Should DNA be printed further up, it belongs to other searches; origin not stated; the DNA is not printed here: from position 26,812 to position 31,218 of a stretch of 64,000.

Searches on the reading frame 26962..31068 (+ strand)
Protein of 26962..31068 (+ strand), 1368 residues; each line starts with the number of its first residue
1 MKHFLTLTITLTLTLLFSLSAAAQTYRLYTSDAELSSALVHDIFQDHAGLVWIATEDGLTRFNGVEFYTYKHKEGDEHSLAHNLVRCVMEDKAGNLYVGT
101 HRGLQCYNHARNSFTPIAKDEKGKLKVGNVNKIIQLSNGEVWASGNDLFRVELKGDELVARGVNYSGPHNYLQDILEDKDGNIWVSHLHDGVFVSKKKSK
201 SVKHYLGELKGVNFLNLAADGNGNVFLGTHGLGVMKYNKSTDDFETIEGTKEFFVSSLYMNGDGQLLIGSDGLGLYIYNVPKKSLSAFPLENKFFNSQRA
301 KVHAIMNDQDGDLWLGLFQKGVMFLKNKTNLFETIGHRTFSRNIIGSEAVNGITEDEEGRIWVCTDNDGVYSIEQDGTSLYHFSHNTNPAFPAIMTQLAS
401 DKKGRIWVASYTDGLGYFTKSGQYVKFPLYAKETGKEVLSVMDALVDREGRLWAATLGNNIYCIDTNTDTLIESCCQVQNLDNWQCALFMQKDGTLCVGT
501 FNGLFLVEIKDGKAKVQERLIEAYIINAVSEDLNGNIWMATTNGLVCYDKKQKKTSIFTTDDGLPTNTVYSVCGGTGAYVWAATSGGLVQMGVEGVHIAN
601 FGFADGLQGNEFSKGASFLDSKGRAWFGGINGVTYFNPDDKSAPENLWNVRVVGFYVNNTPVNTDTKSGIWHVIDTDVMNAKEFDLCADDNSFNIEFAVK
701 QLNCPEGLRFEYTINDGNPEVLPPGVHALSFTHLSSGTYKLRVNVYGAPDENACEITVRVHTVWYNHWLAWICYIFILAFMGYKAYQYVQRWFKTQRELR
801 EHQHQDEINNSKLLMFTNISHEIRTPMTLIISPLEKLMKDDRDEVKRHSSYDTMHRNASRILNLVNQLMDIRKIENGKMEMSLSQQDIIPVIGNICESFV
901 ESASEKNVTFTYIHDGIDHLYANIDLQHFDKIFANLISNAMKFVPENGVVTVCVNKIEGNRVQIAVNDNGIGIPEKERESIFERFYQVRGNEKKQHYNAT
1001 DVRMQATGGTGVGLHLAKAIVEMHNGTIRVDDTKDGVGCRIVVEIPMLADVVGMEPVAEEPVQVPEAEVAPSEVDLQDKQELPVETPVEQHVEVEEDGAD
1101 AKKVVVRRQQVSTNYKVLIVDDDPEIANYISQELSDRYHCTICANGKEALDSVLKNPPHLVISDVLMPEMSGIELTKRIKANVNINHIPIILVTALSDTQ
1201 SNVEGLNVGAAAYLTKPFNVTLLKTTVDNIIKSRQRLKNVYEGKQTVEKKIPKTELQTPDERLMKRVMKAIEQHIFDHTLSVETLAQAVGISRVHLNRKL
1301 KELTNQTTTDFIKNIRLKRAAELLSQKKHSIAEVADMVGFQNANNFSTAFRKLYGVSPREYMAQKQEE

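Call 64: search_protein_families(library=pfam, proteins=[window:26962-31068:+], max_evalue=0.00001)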
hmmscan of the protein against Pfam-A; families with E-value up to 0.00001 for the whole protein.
window:26962-31068:+ (1368 aa): 7 families
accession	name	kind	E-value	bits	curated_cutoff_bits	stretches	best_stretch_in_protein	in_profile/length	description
PF07494.17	Reg_prop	-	3.1e-36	119.2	20.4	0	79-101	1-23/24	Two component regulator propeller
PF02518.31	HATPase_c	-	9.3e-26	90.9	26.4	1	927-1047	4-109/111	Histidine kinase-, DNA gyrase B-, and HSP90-like ATPase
PF00072.30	Response_reg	-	3.6e-24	85.5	30.2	1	1117-1227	1-110/111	Response regulator receiver domain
PF12833.13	HTH_18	-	2.5e-22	79.4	33.6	1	1285-1363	1-79/80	Helix-turn-helix domain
PF00165.29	HTH_AraC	-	1.9e-14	53.8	26.6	1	1327-1362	7-41/42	Bacterial regulatory helix-turn-helix proteins, AraC family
PF00512.31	HisKA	-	5.7e-12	46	26.9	1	812-877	2-66/66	His Kinase A (phospho-acceptor) domain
PF08450.18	SGL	-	3.7e-09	37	26.3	0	67-150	24-108/246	SMP-30/Gluconolactonase/LRE-like region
